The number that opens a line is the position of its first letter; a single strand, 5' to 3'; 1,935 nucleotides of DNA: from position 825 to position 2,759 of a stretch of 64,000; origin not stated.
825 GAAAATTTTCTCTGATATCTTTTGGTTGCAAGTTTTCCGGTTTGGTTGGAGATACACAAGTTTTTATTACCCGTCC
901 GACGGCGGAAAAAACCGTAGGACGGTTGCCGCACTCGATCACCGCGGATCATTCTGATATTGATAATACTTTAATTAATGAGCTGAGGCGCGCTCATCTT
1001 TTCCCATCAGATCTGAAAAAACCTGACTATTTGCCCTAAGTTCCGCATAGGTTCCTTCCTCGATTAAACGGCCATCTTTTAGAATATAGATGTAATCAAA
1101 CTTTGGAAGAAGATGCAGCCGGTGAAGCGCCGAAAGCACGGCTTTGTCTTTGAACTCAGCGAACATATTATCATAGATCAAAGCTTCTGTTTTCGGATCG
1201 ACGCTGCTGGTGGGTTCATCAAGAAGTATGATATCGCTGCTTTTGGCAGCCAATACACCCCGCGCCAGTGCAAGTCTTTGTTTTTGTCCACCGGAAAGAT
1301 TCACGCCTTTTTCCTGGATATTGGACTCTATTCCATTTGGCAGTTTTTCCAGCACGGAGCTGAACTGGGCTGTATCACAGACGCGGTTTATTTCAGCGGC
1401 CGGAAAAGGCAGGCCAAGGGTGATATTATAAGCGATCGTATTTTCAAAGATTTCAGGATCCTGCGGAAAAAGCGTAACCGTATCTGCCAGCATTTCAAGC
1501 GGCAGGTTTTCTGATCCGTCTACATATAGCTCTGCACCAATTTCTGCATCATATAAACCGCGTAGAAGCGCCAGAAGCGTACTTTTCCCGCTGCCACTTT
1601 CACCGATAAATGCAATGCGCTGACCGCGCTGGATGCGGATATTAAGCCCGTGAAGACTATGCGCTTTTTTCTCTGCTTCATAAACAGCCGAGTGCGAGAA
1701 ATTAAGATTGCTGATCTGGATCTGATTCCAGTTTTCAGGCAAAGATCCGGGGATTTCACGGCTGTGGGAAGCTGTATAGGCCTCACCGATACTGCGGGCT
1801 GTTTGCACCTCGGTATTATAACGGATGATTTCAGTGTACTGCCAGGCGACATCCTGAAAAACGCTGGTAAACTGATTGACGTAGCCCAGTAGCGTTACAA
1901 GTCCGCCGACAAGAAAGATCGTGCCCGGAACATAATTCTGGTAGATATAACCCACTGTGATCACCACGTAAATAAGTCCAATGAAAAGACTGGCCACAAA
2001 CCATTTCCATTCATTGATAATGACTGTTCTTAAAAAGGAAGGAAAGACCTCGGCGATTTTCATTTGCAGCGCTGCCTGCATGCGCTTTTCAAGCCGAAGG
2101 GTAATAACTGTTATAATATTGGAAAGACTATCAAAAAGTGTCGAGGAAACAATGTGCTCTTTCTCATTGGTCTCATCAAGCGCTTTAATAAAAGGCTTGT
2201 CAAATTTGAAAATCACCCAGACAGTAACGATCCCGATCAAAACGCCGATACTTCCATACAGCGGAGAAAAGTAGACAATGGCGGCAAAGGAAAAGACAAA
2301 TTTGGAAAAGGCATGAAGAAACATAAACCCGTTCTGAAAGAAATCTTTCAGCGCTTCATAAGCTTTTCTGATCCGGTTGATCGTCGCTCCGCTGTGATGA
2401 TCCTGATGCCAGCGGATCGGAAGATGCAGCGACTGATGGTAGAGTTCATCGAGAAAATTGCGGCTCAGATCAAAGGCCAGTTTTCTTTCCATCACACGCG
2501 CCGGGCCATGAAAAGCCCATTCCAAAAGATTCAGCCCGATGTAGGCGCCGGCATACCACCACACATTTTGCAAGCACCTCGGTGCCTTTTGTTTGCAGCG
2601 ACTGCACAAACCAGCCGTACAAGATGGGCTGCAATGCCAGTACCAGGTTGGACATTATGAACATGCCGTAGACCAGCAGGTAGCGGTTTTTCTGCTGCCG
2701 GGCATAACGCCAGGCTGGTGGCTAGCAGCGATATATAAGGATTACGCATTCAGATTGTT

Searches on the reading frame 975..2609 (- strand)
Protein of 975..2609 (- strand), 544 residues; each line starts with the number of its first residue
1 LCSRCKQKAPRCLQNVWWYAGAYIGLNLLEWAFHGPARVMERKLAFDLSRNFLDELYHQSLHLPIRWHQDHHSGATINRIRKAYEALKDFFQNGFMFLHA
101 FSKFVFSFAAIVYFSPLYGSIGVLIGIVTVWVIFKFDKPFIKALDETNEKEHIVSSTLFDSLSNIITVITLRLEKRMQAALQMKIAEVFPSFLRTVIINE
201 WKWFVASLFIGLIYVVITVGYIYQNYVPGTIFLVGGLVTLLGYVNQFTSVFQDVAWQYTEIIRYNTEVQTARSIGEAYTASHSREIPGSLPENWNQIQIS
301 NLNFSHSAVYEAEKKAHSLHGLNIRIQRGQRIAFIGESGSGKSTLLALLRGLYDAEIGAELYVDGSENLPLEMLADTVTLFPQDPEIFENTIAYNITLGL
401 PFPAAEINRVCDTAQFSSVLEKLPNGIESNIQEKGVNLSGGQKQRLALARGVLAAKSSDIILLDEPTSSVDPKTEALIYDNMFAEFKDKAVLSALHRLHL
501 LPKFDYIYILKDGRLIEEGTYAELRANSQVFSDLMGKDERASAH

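Call 23: search_protein_families(library=ncbifam, proteins=[window:975-2609:-], max_evalue=0.1)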
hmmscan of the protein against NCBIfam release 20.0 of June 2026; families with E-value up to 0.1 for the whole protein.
window:975-2609:- (544 aa): 193 families (the best 25 are shown)
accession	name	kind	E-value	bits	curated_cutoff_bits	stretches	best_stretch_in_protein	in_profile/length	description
TIGR03375.1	type_I_sec_LssB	subfamily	1.5e-55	188.8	693.1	1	56-523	228-687/696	type I secretion system permease/ATPase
TIGR01846.1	type_I_sec_HlyB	subfamily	1.2e-53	182.5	725.55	1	52-535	214-689/694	type I secretion system permease/ATPase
TIGR02857.1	CydD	equivalog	6.1e-52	177.3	435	1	13-508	40-527/529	thiol reductant ABC exporter subunit CydD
TIGR03796.1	NHLM_micro_ABC1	equivalog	1.6e-51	175.4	853.3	1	40-535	217-709/710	NHLP family bacteriocin export ABC transporter peptidase/permease/ATPase subunit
NF010178.0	PRK13657.1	equivalog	3.1e-51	174.5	733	1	43-535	82-567/588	glucan ABC transporter ATP-binding protein/ permease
TIGR01193.1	bacteriocin_ABC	subfamily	6.3e-50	170.4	523.85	1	22-535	205-706/708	peptide cleavage/export ABC transporter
NF045513.1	HepA_fam_ABC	equivalog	3.6e-49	167.7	725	1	28-526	106-597/610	heterocyst formation ABC transporter subunit HepA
TIGR02203.1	MsbA_lipidA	equivalog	2.5e-48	165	602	1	307-534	337-565/572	lipid A export permease/ATP-binding protein MsbA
TIGR02204.1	MsbA_rel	hypoth_equivalog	5.3e-48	164.1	780.4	1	54-534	95-571/576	ABC transporter, permease/ATP-binding protein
TIGR00958.1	3a01208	subfamily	2e-47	161.9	874.6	1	54-534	238-710/711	antigen peptide transporter 2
NF008379.0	PRK11174.1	equivalog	3.3e-45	154.8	684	1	204-539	255-585/588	heme ABC transporter permease/ATP-binding protein CydD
TIGR03797.1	NHLM_micro_ABC2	equivalog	1.8e-43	149.1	709.4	1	57-536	216-683/686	NHLP bacteriocin export ABC transporter permease/ATPase subunit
TIGR02868.1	CydC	equivalog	5.6e-43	147.4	329.05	1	298-498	331-530/530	thiol reductant ABC exporter subunit CydC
NF008364.0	PRK11160.1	equivalog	1.3e-42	146.2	630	1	293-535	335-572/575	heme ABC transporter ATP-binding protein/permease CydC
NF008381.0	PRK11176.1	equivalog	1.6e-41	142.3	867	1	204-534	257-575/582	lipid A ABC transporter ATP-binding protein/permease MsbA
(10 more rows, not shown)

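Call 24: search_protein_families(library=pfam, proteins=[window:975-2609:-], max_evalue=0.1)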
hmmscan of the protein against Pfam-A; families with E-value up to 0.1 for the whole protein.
window:975-2609:- (544 aa): 7 families
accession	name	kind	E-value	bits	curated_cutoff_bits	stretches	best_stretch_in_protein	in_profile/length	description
PF00005.33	ABC_tran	-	2.9e-23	83.4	25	1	319-468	1-137/137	ABC transporter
PF00664.28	ABC_membrane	-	8.7e-17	62.1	28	1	44-247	68-270/274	ABC transporter transmembrane region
PF13304.12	AAA_21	-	2e-07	31.8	27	2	437-487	237-287/304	AAA domain, putative AbiEii toxin, Type IV TA system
PF13555.12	AAA_29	-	0.00029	21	27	1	318-348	11-42/61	P-loop containing region of AAA domain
PF03193.22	RsgA_GTPase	-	0.0017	18.7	30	1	310-357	88-134/174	RsgA GTPase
PF13401.12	AAA_22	-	0.0086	16.8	27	1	331-370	7-33/130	AAA domain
PF02463.25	SMC_N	-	0.065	13.1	40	0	255-480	135-181/220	RecF/RecN/SMC N terminal domain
